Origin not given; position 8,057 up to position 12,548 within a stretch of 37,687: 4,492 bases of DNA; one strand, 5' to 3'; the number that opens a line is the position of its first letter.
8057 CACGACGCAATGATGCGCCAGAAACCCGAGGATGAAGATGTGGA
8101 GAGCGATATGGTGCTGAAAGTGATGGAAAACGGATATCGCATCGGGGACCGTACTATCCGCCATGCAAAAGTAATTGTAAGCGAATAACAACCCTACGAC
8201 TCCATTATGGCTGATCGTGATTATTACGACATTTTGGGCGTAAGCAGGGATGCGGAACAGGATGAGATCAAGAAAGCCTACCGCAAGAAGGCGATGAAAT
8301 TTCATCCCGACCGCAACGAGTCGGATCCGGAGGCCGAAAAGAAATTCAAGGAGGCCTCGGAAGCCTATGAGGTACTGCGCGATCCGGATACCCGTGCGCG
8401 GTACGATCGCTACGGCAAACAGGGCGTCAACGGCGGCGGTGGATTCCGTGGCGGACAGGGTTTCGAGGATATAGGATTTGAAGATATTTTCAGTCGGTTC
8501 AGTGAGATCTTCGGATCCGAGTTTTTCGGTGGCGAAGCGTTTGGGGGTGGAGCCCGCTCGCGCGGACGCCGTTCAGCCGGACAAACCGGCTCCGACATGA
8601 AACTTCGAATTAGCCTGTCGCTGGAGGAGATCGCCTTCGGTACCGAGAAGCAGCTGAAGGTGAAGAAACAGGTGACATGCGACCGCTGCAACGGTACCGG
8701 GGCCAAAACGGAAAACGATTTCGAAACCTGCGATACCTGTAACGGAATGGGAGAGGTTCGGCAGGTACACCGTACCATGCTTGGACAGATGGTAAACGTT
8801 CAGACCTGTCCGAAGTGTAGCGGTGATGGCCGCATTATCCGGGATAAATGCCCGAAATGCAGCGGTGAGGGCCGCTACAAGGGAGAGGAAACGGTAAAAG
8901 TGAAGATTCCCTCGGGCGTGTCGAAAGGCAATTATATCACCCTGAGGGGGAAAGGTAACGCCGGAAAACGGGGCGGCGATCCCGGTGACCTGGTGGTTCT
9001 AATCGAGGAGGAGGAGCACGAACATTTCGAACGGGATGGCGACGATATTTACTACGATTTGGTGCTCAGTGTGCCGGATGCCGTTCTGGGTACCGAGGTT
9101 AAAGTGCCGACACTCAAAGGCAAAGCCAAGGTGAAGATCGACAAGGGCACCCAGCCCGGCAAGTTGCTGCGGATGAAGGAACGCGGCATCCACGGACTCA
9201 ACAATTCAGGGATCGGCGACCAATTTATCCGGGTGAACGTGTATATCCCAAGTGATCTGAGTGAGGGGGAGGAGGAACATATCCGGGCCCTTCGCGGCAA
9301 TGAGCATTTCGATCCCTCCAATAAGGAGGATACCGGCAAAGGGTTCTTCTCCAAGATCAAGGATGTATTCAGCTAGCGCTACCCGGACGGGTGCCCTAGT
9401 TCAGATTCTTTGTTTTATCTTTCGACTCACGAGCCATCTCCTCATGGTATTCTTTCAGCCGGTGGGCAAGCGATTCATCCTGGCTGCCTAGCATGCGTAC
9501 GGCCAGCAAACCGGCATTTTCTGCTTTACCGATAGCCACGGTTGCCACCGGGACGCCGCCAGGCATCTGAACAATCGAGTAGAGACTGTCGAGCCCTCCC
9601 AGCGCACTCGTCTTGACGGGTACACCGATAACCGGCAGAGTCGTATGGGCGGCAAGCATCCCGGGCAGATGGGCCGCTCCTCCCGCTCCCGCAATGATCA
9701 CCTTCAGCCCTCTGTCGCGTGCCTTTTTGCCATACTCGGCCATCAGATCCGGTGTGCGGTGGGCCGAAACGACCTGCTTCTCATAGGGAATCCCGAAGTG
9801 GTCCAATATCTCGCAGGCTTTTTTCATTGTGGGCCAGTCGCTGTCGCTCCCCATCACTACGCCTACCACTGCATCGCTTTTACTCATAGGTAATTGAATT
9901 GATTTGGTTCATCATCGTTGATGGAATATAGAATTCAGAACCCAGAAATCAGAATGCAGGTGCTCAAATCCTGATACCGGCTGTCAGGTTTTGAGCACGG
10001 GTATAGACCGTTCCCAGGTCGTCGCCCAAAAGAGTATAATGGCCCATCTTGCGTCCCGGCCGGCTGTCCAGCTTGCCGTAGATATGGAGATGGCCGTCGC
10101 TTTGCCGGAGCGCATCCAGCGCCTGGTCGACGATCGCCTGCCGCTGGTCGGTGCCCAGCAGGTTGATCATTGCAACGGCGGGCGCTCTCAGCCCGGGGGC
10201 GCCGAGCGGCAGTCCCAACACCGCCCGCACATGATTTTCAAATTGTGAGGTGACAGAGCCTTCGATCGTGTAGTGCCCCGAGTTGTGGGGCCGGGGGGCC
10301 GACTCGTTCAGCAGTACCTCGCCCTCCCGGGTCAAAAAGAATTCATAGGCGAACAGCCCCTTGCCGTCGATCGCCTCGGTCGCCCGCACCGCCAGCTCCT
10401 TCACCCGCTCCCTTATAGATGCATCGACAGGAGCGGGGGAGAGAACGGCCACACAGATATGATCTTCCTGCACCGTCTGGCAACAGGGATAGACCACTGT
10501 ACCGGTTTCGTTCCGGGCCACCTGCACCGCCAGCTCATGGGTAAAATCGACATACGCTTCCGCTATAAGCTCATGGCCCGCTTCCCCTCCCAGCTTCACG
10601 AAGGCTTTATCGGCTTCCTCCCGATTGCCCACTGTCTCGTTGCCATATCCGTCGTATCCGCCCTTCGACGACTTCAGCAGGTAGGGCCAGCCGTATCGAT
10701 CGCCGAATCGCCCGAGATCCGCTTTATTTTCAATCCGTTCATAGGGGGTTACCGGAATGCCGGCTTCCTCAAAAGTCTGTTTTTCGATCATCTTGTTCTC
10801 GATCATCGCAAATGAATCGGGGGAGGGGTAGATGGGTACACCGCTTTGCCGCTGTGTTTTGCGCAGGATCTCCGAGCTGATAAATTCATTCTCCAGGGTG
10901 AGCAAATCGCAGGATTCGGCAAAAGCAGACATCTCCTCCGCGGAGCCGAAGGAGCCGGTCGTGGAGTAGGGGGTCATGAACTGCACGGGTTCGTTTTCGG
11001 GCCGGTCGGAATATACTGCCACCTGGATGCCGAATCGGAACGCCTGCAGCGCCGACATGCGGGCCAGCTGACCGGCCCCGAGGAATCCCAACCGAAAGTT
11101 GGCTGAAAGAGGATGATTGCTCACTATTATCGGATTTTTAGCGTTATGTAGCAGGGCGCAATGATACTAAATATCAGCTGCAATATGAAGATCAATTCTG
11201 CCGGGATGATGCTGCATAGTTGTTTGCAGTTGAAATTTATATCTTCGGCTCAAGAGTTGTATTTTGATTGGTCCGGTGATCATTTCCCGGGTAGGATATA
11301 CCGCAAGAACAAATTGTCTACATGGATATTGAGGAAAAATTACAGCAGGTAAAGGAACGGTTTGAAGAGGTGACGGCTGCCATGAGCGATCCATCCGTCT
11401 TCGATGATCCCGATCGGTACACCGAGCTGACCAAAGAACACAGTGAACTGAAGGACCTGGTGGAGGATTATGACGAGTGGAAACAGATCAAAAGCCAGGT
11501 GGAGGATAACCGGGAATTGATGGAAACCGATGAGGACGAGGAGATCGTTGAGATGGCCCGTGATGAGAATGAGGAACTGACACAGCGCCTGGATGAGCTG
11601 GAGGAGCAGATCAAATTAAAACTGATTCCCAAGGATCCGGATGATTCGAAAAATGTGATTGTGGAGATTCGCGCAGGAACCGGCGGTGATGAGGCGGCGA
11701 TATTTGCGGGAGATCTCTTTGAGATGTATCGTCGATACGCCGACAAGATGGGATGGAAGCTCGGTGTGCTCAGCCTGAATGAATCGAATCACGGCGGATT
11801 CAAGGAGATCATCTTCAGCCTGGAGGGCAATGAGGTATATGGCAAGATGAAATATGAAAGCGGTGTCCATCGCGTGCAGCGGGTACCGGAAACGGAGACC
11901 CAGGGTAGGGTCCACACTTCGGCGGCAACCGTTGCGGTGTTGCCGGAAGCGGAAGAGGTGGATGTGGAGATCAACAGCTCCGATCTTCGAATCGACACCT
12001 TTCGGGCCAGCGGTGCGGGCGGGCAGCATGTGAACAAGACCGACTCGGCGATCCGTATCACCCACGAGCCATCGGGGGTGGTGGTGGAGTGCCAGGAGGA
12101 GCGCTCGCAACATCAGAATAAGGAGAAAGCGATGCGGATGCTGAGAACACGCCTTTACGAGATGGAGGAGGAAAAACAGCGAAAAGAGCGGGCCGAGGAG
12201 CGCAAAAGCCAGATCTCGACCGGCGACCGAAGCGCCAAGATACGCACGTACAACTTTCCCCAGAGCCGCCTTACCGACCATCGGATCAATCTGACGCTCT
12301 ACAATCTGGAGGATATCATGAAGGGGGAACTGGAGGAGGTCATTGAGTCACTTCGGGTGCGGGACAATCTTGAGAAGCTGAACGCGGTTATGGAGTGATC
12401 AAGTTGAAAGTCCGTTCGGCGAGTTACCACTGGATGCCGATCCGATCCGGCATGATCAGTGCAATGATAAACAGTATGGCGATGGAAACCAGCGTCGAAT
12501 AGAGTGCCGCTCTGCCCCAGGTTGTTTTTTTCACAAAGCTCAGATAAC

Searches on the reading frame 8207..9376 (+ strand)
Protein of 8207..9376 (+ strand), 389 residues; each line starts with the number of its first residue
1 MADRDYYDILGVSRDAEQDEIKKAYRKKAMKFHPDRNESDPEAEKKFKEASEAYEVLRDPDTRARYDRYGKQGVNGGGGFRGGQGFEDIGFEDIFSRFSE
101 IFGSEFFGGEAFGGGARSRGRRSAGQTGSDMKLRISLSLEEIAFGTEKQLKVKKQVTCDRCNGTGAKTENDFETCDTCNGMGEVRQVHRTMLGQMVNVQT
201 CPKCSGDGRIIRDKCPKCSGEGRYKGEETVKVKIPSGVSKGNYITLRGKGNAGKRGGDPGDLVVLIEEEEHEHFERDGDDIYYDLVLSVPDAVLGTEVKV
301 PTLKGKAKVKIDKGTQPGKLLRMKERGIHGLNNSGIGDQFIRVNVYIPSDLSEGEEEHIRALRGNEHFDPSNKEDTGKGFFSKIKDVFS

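Call 42: search_protein_families(library=pfam, proteins=[window:8207-9376:+], max_evalue=0.001)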
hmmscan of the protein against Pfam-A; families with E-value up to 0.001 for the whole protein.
window:8207-9376:+ (389 aa): 5 families
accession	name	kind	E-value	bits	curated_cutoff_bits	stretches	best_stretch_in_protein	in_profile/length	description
PF01556.23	DnaJ_C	-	2.2e-47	161.4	26.6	1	132-348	2-152/152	DnaJ C terminal domain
PF00226.36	DnaJ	-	6e-28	97.2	27.8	1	5-67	1-63/63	DnaJ domain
PF00684.25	DnaJ_CXXCXGXG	-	5.7e-18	65.4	32.7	1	158-222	1-65/65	DnaJ central domain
PF15777.11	Anti-TRAP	-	0.00015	22.2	32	0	173-210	11-42/59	Tryptophan RNA-binding attenuator protein inhibitory protein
PF17302.8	DUF5351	-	0.0008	20.1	27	0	157-166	19-28/29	Family of unknown function (DUF5351)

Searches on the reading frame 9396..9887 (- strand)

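Call 42: search_protein_families(library=pfam, proteins=[window:9396-9887:-], max_evalue=0.001)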
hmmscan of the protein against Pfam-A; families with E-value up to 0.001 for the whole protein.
window:9396-9887:- (163 aa): 1 family
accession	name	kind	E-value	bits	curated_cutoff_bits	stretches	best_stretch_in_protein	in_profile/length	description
PF00731.26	AIRC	-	2.8e-69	231.8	30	1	8-153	2-147/148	AIR carboxylase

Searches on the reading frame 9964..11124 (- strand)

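Call 42: search_protein_families(library=pfam, proteins=[window:9964-11124:-], max_evalue=0.001)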
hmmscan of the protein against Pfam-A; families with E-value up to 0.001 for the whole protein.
window:9964-11124:- (386 aa): 5 families
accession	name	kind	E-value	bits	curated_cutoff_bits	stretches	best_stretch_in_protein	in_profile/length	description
PF02222.28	ATP-grasp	-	1.8e-49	168.3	27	1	117-295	2-179/179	ATP-grasp domain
PF22660.2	RS_preATP-grasp-like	-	3e-15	56.9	27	1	12-108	4-97/98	Ribonucleotide synthetase preATP-grasp domain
PF17769.7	PurK_C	-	4.6e-15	55.5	22.6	1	318-372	2-52/56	Phosphoribosylaminoimidazole carboxylase C-terminal domain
PF07478.18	Dala_Dala_lig_C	-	5.1e-11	42.9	24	1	118-279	2-176/204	D-ala D-ala ligase C-terminus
PF02786.22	CPSase_L_D2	-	2.6e-07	30.8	19.8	1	113-274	4-175/211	Carbamoyl-phosphate synthase L chain, ATP binding domain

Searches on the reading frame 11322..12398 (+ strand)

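Call 43: search_protein_families(library=pfam, proteins=[window:11322-12398:+], max_evalue=0.001)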
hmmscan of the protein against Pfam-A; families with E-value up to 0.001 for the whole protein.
window:11322-12398:+ (358 aa): 3 families
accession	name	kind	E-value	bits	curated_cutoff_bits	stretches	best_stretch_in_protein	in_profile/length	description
PF03462.23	PCRF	-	2.2e-77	259.7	24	1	11-204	2-194/194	PCRF domain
PF00472.26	RF-1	-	1.2e-46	157.9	35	1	211-321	1-116/116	RF-1 domain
PF16326.10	ABC_tran_CTD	-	1.7e-06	28.6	32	1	3-53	13-64/69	ABC transporter C-terminal domain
